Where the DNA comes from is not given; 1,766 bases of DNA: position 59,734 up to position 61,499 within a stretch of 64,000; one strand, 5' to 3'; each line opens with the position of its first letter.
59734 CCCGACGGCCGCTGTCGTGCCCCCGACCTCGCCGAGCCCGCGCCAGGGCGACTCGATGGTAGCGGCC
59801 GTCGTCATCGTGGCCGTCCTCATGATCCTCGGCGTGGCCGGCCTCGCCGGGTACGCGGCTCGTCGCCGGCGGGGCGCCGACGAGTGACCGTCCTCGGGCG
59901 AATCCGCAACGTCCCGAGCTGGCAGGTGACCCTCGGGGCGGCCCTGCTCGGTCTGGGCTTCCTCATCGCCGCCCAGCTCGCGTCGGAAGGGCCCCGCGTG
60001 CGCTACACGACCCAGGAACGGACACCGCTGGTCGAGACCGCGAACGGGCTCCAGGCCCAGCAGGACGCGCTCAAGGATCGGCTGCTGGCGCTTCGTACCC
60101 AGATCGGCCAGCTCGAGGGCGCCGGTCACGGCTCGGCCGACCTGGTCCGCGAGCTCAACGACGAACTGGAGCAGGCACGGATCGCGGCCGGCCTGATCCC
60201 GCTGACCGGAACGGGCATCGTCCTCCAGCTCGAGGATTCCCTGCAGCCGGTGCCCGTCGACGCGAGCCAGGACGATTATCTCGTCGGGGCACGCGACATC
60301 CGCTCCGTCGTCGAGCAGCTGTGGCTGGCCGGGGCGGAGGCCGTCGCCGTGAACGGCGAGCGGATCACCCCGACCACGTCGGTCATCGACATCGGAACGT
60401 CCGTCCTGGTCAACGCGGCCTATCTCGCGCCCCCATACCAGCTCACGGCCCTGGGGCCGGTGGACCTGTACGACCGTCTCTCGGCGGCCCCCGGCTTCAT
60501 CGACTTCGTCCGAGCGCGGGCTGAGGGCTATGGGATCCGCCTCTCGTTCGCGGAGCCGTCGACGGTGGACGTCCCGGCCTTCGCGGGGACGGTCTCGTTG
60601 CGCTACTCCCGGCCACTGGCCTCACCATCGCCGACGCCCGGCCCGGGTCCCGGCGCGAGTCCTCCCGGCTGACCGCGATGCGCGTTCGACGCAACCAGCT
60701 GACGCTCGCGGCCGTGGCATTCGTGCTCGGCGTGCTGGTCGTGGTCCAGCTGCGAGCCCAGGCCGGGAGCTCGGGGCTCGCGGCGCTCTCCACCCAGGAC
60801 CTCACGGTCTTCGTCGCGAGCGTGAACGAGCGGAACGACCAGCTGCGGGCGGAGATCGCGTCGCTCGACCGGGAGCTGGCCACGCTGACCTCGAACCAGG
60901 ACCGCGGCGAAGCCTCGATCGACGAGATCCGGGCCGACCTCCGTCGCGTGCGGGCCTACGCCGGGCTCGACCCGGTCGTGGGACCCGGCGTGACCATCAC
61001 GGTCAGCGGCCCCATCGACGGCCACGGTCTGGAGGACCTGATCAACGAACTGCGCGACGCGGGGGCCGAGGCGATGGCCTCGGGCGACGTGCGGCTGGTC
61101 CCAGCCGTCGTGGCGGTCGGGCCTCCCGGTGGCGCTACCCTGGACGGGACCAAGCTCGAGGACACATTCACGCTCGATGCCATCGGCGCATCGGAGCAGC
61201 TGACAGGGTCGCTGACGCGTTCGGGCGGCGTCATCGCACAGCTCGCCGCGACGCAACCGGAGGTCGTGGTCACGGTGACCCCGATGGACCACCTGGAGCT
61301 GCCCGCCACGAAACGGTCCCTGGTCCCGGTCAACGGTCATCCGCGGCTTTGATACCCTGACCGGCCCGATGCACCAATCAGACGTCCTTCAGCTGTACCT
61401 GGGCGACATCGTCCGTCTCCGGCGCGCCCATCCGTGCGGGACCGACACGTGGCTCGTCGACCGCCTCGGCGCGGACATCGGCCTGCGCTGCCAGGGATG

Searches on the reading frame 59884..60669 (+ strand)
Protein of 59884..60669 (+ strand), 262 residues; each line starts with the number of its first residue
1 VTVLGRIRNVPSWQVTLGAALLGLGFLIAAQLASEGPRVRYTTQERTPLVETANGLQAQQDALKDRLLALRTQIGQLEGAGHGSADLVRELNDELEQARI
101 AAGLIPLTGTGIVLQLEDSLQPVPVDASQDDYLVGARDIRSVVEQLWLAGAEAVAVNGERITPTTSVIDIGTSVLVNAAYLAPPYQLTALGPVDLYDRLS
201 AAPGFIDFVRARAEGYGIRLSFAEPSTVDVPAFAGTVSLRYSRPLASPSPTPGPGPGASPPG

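Call 41: search_protein_families(library=pfam, proteins=[window:59884-60669:+], max_evalue=0.001)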
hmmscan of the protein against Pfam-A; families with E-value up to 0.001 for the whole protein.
window:59884-60669:+ (262 aa): 1 family
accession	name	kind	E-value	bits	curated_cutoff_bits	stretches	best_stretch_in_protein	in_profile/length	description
PF05949.17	DUF881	-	5.8e-31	107.8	25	1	94-242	1-145/146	Bacterial protein of unknown function (DUF881)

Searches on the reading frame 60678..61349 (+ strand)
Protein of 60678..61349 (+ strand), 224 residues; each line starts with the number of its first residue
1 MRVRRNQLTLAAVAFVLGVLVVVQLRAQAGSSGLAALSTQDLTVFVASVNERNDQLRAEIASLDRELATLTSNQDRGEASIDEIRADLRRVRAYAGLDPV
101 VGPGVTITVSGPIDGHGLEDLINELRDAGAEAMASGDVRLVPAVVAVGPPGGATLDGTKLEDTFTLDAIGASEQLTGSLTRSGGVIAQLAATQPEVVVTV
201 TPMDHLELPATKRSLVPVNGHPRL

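Call 41: search_protein_families(library=pfam, proteins=[window:60678-61349:+], max_evalue=0.001)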
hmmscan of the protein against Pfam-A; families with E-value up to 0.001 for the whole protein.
window:60678-61349:+ (224 aa): 1 family
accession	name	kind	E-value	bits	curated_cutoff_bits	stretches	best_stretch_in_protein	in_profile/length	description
PF05949.17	DUF881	-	1.6e-19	70.7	25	1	88-214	2-139/146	Bacterial protein of unknown function (DUF881)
